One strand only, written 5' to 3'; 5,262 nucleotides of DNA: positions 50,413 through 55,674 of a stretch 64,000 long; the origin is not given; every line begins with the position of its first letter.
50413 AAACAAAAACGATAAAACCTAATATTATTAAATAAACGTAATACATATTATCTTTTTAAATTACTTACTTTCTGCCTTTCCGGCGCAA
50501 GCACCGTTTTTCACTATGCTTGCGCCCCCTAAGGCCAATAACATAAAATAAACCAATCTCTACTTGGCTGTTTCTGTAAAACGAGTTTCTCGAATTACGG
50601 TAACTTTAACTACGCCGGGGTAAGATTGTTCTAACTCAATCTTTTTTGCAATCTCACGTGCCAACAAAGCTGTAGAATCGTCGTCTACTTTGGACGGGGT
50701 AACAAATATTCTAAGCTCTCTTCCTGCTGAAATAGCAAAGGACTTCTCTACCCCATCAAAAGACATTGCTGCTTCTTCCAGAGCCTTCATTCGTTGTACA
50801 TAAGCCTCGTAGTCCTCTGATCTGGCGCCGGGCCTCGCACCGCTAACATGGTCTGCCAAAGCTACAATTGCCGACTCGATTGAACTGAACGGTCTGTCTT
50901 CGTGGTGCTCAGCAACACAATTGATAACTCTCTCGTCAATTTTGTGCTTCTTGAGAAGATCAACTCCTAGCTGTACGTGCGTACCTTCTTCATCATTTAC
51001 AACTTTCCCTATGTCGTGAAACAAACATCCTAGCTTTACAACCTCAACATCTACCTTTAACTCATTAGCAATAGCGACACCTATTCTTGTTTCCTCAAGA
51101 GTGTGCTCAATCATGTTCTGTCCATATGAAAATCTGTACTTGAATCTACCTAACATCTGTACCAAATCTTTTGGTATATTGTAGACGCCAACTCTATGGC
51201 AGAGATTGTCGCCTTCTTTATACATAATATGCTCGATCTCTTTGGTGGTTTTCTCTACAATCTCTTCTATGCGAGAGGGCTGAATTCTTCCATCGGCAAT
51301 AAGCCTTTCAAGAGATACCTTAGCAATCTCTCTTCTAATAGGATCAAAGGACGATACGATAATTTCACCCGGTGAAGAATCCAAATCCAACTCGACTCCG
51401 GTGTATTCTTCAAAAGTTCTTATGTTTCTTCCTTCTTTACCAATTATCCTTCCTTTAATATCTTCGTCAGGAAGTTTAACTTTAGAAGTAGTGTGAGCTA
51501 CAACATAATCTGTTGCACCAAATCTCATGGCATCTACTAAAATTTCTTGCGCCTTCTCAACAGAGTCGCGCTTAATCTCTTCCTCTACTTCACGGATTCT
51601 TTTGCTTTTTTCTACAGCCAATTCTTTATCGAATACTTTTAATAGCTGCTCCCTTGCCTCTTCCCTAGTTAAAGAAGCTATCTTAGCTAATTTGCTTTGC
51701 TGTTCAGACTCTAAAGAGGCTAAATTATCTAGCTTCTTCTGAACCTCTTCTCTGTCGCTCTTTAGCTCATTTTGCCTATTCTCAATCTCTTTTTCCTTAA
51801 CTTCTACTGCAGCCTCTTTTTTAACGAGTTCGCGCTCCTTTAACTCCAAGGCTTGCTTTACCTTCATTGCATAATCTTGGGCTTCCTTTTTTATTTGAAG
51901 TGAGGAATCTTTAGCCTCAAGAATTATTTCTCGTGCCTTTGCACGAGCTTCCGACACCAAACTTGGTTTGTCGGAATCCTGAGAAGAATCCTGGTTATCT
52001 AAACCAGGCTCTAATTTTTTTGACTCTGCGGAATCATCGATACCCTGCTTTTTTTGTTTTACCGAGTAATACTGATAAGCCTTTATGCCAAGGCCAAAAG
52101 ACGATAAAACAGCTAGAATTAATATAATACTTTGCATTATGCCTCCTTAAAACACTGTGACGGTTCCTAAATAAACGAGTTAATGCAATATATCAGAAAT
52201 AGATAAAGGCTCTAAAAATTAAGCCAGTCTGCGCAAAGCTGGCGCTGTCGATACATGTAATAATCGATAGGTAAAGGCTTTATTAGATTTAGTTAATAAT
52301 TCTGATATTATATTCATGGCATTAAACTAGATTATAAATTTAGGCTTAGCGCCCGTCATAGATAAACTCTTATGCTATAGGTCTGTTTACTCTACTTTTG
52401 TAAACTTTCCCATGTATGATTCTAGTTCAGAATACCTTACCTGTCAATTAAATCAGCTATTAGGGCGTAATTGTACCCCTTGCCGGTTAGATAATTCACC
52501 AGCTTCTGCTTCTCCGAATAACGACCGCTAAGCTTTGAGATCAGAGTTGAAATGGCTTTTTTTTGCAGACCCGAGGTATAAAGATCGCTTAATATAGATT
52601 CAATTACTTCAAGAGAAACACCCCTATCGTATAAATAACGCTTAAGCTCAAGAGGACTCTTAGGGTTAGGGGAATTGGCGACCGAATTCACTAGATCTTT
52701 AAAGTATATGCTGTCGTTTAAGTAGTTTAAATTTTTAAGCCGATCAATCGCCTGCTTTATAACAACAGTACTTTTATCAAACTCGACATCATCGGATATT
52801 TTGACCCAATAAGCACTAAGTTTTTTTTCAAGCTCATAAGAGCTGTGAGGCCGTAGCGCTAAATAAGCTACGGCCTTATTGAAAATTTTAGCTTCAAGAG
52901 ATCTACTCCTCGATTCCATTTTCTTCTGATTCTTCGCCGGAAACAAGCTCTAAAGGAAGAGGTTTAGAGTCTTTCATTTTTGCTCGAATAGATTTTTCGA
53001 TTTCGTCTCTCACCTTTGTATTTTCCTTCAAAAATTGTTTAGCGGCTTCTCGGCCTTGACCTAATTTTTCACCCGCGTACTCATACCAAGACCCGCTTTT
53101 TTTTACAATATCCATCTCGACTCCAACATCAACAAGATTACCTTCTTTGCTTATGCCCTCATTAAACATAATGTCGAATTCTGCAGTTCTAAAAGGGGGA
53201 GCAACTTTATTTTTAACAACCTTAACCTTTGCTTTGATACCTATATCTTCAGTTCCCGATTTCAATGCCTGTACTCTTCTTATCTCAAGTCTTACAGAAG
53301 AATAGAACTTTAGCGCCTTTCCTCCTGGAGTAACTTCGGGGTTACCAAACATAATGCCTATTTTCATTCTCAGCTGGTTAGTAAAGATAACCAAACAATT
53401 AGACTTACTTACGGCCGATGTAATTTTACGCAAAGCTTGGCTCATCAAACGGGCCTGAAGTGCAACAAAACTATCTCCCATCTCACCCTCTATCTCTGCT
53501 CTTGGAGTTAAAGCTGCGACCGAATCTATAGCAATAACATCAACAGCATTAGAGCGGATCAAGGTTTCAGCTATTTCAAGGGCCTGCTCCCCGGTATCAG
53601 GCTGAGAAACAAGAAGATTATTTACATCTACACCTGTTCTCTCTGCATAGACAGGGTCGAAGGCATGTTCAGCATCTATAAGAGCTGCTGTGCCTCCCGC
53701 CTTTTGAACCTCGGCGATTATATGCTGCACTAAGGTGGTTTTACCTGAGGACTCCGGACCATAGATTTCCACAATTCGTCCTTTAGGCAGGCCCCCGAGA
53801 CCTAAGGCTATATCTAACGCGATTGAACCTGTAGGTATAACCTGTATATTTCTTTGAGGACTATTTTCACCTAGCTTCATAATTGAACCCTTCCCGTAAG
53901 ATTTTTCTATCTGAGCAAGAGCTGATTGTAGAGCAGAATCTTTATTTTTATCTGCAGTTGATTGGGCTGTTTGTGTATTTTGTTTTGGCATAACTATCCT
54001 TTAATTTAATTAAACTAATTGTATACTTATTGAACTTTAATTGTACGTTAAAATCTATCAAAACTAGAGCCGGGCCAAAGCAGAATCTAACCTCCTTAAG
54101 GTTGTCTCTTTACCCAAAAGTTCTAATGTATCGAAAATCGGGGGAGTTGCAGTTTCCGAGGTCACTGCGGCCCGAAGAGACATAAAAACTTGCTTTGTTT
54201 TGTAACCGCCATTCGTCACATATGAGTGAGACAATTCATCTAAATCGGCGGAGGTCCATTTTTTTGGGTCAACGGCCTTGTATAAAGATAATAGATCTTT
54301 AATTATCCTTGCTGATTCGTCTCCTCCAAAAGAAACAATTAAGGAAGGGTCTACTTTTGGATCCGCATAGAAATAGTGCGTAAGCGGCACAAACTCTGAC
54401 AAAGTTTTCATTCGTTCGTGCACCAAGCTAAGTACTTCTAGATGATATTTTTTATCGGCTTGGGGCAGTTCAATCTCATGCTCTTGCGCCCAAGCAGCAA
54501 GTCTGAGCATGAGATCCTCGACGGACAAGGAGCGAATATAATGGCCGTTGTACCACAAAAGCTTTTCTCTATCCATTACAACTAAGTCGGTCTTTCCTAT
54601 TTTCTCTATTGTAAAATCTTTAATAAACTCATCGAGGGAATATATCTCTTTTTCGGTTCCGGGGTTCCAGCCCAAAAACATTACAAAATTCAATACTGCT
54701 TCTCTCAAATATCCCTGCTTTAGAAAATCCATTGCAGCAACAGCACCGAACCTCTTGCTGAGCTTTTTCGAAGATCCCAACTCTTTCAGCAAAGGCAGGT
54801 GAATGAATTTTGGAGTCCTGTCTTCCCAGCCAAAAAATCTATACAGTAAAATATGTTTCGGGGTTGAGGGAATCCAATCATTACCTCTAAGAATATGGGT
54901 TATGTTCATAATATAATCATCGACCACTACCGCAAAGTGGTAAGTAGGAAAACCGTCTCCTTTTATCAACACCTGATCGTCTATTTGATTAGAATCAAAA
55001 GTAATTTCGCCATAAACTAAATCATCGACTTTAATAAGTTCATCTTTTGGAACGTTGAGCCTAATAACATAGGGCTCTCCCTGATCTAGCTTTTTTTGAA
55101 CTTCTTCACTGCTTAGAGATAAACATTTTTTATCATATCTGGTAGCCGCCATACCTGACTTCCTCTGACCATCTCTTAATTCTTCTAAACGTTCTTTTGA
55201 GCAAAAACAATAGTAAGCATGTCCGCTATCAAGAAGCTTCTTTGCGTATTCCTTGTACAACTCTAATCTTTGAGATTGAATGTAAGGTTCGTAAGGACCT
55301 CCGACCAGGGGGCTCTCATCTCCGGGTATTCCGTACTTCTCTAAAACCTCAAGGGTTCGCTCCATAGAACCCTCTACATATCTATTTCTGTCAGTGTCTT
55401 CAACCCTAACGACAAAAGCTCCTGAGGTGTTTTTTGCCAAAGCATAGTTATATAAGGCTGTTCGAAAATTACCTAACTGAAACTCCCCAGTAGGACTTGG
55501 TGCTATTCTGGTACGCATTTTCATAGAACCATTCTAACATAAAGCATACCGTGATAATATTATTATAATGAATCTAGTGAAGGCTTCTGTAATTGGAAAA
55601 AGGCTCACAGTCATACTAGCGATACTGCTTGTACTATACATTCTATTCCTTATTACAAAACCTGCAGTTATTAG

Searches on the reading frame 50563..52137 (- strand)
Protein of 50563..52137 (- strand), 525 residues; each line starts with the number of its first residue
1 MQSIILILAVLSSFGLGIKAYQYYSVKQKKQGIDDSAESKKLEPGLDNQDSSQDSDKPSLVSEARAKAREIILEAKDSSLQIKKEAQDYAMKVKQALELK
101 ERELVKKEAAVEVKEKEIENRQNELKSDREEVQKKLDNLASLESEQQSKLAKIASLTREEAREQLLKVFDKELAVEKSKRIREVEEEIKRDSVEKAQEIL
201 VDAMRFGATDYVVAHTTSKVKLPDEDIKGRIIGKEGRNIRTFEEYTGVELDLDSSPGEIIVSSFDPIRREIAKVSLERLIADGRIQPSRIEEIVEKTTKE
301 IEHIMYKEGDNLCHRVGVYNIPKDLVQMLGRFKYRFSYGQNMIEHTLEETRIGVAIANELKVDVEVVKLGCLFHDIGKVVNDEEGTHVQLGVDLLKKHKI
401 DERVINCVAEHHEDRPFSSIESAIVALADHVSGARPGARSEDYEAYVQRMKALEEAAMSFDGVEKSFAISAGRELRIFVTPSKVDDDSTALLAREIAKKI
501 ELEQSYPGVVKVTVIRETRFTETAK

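Call 7: search_protein_families(library=pfam, proteins=[window:50563-52137:-], max_evalue=0.001)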
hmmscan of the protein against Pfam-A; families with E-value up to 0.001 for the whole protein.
window:50563-52137:- (525 aa): 3 families
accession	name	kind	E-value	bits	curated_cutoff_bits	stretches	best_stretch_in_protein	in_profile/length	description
PF12072.13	RNase_Y_N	-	1.1e-19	71.1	32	1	63-210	46-200/201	RNase Y N-terminal region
PF01966.28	HD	-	2.2e-16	60.6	22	1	343-432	2-114/116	HD domain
PF00013.35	KH_1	-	1.2e-06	28.6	21.5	1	222-274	6-62/66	KH domain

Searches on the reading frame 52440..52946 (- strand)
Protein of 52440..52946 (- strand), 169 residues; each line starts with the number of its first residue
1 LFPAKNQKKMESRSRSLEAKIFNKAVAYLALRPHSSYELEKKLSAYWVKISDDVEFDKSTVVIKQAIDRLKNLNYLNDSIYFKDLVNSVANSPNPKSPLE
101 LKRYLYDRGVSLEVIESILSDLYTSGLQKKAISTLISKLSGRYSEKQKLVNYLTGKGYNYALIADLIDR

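Call 7: search_protein_families(library=pfam, proteins=[window:52440-52946:-], max_evalue=0.001)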
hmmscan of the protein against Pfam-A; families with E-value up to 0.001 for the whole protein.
window:52440-52946:- (169 aa): 2 families
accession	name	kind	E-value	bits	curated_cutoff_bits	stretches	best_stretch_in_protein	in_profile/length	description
PF21982.2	RecX_HTH1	-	1.6e-13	50.9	26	1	22-44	2-24/40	RecX, first three-helix domain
PF21981.2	RecX_HTH3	-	8.2e-07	29.5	26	0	143-165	24-46/48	RecX, third three-helix domain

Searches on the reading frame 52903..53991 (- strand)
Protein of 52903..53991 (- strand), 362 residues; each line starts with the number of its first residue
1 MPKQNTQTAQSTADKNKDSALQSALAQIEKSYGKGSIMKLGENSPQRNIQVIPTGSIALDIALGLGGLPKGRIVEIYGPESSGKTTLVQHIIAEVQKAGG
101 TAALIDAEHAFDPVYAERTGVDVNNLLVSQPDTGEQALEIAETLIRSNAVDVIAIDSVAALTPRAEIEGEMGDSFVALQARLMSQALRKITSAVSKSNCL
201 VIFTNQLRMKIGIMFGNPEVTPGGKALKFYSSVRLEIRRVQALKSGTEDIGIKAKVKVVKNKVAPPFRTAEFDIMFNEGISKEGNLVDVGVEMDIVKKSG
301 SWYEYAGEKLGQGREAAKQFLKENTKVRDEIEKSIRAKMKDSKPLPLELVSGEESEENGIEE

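Call 7: search_protein_families(library=pfam, proteins=[window:52906-53991:-], max_evalue=0.001)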
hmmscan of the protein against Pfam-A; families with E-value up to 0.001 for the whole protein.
window:52906-53991:- (362 aa): 7 families
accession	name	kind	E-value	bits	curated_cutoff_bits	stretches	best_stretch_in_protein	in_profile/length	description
PF00154.27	RecA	-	2.9e-135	450.2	27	1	20-281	2-262/262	recA bacterial DNA recombination protein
PF21096.2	RecA_C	-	9e-26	90.2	27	1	284-340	1-57/57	RecA C-terminal domain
PF08423.17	Rad51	-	1.1e-10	41.6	22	1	48-241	4-213/244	Rad51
PF06745.19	ATPase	-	5e-06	26.5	26.6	1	53-122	2-73/231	KaiC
PF01637.24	ATPase_2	-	8.9e-05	22.8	33.2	1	72-132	21-69/225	ATPase domain predominantly from Archaea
PF13191.12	AAA_16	-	0.0001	23.3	32.6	1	71-186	24-127/167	AAA ATPase domain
PF00005.33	ABC_tran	-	0.00023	22.2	25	1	68-142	8-78/137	ABC transporter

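Call 14: find_encoding_contigs(protein=window:52903-53991:-, flank=10000, max_places=6)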
Protein window:52903-53991:- (362 aa): 19 contigs read that carry it; 6 places shown.
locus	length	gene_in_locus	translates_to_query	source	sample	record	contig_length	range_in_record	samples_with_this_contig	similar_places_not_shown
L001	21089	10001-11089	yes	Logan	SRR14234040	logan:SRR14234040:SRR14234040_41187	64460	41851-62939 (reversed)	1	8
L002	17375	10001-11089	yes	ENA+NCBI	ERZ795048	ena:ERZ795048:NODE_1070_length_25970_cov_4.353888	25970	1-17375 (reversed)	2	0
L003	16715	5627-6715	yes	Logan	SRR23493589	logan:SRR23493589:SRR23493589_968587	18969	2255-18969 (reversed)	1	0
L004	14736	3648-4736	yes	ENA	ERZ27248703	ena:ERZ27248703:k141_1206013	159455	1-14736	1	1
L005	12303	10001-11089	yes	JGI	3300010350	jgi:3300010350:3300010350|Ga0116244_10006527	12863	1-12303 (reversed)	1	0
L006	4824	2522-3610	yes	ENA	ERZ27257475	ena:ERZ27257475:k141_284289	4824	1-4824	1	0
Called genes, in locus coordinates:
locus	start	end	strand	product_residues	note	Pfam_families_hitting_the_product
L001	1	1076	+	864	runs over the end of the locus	?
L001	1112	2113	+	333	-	PF03462:PCRF, PF00472:RF-1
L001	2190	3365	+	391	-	PF11258:DUF3048, PF17479:DUF3048_C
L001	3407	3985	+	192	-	-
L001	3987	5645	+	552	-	PF01368:DHH, PF02272:DHHA1, PF17768:RecJ_OB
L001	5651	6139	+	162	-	PF04073:tRNA_edit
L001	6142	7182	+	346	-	PF00768:Peptidase_S11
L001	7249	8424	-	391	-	-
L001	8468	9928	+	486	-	PF00749:tRNA-synt_1c, PF19269:Anticodon_2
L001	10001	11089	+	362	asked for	PF00154:RecA_N, PF08423:Rad51, PF06745:ATPase (faint), PF27531:MT3502_N (weak), PF21096:RecA_C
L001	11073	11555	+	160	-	PF21982:RecX_HTH1 (faint), PF21981:RecX_HTH3 (faint)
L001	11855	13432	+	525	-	PF12072:RNase_Y_N, PF00013:KH_1 (weak), PF01966:HD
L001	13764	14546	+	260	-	PF13277:YmdB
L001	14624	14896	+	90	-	PF00216:Bac_DNA_binding, PF18291:HU-HIG (weak)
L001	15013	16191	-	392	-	PF00989:PAS, PF13426:PAS_9, PF00512:HisKA, PF02518:HATPase_c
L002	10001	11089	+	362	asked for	PF00154:RecA_N, PF08423:Rad51, PF06745:ATPase (faint), PF27531:MT3502_N (weak), PF21096:RecA_C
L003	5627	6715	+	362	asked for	PF00154:RecA_N, PF08423:Rad51, PF06745:ATPase (faint), PF27531:MT3502_N (weak), PF21096:RecA_C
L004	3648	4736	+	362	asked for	PF00154:RecA_N, PF08423:Rad51, PF06745:ATPase (faint), PF27531:MT3502_N (weak), PF21096:RecA_C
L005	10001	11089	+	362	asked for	PF00154:RecA_N, PF08423:Rad51, PF06745:ATPase (faint), PF27531:MT3502_N (weak), PF21096:RecA_C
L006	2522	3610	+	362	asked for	PF00154:RecA_N, PF08423:Rad51, PF06745:ATPase (faint), PF27531:MT3502_N (weak), PF21096:RecA_C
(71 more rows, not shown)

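Call 19: list_cluster_members(proteins=[window:52906-53991:-, window:54067-55524:-, window:50563-52137:-, window:7666-9864:-, window:10287-12101:-, window:12104-13639:-, window:22618-24456:-, window:6088-7539:-])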
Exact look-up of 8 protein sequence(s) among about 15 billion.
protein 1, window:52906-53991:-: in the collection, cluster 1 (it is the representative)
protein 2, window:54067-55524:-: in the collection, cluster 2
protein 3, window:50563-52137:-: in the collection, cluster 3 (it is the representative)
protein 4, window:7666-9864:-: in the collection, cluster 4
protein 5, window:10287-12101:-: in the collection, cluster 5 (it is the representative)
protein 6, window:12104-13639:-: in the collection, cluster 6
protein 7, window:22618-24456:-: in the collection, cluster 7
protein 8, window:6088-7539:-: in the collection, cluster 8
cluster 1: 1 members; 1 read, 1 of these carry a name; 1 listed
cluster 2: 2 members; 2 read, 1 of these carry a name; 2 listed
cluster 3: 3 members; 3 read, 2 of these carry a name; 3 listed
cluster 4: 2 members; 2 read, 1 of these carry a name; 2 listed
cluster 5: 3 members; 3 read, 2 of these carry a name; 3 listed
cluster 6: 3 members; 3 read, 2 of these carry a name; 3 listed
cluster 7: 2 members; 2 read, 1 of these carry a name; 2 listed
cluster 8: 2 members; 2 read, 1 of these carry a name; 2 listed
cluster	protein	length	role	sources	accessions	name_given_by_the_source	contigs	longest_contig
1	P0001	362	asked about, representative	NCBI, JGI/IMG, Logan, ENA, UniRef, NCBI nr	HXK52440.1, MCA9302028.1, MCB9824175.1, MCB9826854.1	recombinase RecA [Candidatus Nomurabacteria bacterium] | Protein RecA n=1 Tax=candidate division WWE3 bacterium TaxID=2053526 ... | recombinase RecA [candidate division WWE3 bacterium]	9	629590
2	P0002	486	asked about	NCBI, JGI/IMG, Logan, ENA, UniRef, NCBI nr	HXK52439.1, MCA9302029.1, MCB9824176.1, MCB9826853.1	glutamate--tRNA ligase [Candidatus Nomurabacteria bacterium] | Glutamate--tRNA ligase n=1 Tax=candidate division WWE3 bacterium TaxID=2053526 ... | glutamate--tRNA ligase [candidate division WWE3 bacterium]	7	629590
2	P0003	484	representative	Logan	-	-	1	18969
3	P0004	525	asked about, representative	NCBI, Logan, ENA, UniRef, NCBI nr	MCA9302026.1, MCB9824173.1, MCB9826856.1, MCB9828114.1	ribonuclease Y [Candidatus Nomurabacteria bacterium] | Ribonuclease Y n=1 Tax=candidate division WWE3 bacterium TaxID=2053526 ... | ribonuclease Y [candidate division WWE3 bacterium]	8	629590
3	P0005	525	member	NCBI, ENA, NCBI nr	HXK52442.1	MAG TPA: ribonuclease Y [bacterium] | ribonuclease Y [bacterium]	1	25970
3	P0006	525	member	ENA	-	-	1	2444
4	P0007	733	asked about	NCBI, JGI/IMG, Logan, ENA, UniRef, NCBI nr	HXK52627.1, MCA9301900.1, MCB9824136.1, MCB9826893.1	hypothetical protein H6802_04280 [Candidatus Nomurabacteria bacterium] | Uncharacterized protein n=1 Tax=candidate division WWE3 bacterium TaxID=2053526 ... | hypothetical protein [candidate division WWE3 bacterium]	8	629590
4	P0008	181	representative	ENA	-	-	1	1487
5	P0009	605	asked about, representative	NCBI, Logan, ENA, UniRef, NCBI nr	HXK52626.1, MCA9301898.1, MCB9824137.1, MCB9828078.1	hypothetical protein H6802_04285 [Candidatus Nomurabacteria bacterium] | Uncharacterized protein n=1 Tax=candidate division WWE3 bacterium TaxID=2053526 ... | hypothetical protein [candidate division WWE3 bacterium]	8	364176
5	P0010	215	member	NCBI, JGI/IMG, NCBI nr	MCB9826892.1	hypothetical protein H6804_01250 [Candidatus Nomurabacteria bacterium] | hypothetical protein [Candidatus Nomurabacteria bacterium]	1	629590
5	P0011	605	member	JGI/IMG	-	-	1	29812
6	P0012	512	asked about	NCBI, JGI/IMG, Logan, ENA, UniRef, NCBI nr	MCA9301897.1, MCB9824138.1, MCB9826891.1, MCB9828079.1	hypothetical protein H6802_04290 [Candidatus Nomurabacteria bacterium] | Uncharacterized protein n=1 Tax=candidate division WWE3 bacterium TaxID=2053526 ... | hypothetical protein [candidate division WWE3 bacterium]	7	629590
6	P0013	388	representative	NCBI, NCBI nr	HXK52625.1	MAG TPA: hypothetical protein PLF29_01385, partial [bacterium] | hypothetical protein [bacterium]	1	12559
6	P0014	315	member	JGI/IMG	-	-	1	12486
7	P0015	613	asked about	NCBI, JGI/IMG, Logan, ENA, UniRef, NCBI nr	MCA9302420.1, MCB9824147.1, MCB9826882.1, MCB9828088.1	hypothetical protein H6802_04335 [Candidatus Nomurabacteria bacterium] | Glycosyltransferase RgtA/B/C/D-like domain-containing protein n=1 Tax=candidate division ... | hypothetical protein [candidate division WWE3 bacterium]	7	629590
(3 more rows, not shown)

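Call 28: search_solved_structures(query=A1, max_evalue=10)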
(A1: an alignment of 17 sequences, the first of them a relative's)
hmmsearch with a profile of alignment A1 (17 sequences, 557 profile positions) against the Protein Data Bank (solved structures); distinct sequences matched with E-value up to 10: 2.
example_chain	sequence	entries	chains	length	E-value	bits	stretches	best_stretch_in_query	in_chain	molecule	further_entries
5b23_A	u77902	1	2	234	0.28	13.1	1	423-474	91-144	Uncharacterized protein Sortase B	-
5yfk_A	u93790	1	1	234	0.29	13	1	423-474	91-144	Uncharacterized protein Sortase B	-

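Call 40: predict_structure(alignment_id=A1)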
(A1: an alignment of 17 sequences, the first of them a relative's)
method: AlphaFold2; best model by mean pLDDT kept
length: 605 residues; sequences in the alignment: 17
mean_pLDDT: 74.9   pTM: 0.75
mean pLDDT of the five models: 74.9, 73.7, 73.3, 72.5, 72.3
residues with pLDDT >= 90: 158; 70-90: 268; 50-70: 71; < 50: 108
segments of 3 or more residues with pLDDT < 50: 1-45, 209-229, 310-344, 579-585
pLDDT, mean of each block of 10 residues (from residue 1): 33 37 30 30 53 75 80 93 93 93 87 72 92 77 82 87 86 92 82 83 62 43 44 69 77 88 82 64 82 93 72 44 44 42 58 93 86 82 76 75 95 90 90 93 92 86 64 91 87 74 78 62 86 88 89 85 87 70 65 84 75
secondary structure, 60 per line:
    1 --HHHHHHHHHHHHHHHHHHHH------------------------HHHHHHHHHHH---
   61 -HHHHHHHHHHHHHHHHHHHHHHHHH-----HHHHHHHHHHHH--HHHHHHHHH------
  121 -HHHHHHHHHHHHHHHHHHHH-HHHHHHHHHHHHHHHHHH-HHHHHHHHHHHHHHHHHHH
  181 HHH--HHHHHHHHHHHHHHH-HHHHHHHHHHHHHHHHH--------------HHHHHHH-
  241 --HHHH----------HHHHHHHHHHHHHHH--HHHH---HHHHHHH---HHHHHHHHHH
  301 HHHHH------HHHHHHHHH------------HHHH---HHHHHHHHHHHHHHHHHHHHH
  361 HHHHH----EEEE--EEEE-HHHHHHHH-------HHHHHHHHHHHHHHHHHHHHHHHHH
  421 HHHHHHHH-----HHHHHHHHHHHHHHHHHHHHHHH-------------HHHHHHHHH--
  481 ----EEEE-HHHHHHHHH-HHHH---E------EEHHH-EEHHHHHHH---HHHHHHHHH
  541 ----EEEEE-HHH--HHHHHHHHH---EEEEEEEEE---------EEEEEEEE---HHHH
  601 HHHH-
elements in order: H3-22 H47-57 H62-86 H92-103 H106-114 H122-141 H143-160 H162-183 H186-200 H202-218 H233-239 H243-246 H257-271 H274-277 H281-287 H291-305 H312-320 H333-336 H340-365 E370-373 E376-379 H381-388 H396-428 H434-456 H470-478 E485-488 H490-498 H500-503 H522-528 H532-540 E545-549 H556-564 E568-576 E586-593 H597-604

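Call 113: search_protein_families(library=pfam, alignment_id=A1, max_evalue=0.1)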
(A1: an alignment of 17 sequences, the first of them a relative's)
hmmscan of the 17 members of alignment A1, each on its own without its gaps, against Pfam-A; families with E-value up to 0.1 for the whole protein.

A. member 1, P0009 (605 aa): 0 families

B. families by the number of members that match (of 17 scanned): 5 families
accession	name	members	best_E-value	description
PF24661.1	DUF7649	1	0.021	Domain of unknown function (DUF7649)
PF20604.3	DUF6798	1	0.024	Domain of unknown function (DUF6798)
PF11744.14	ALMT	1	0.04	Aluminium activated malate transporter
PF04932.20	Wzy_C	1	0.043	O-Antigen ligase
PF23445.2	SNRNP200_wHTH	1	0.068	Winged Helix-turn-helix domain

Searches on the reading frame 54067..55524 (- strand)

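Call 7: search_protein_families(library=pfam, proteins=[window:54067-55524:-], max_evalue=0.001)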
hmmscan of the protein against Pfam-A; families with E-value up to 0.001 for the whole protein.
window:54067-55524:- (486 aa): 2 families
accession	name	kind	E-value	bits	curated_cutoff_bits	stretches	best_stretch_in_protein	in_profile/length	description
PF00749.27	tRNA-synt_1c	-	9.2e-94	314.3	23.4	1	2-324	1-314/314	tRNA synthetases class I (E and Q), catalytic domain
PF19269.4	Anticodon_2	-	1.5e-27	97.2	23.6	1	342-483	2-141/141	Anticodon binding domain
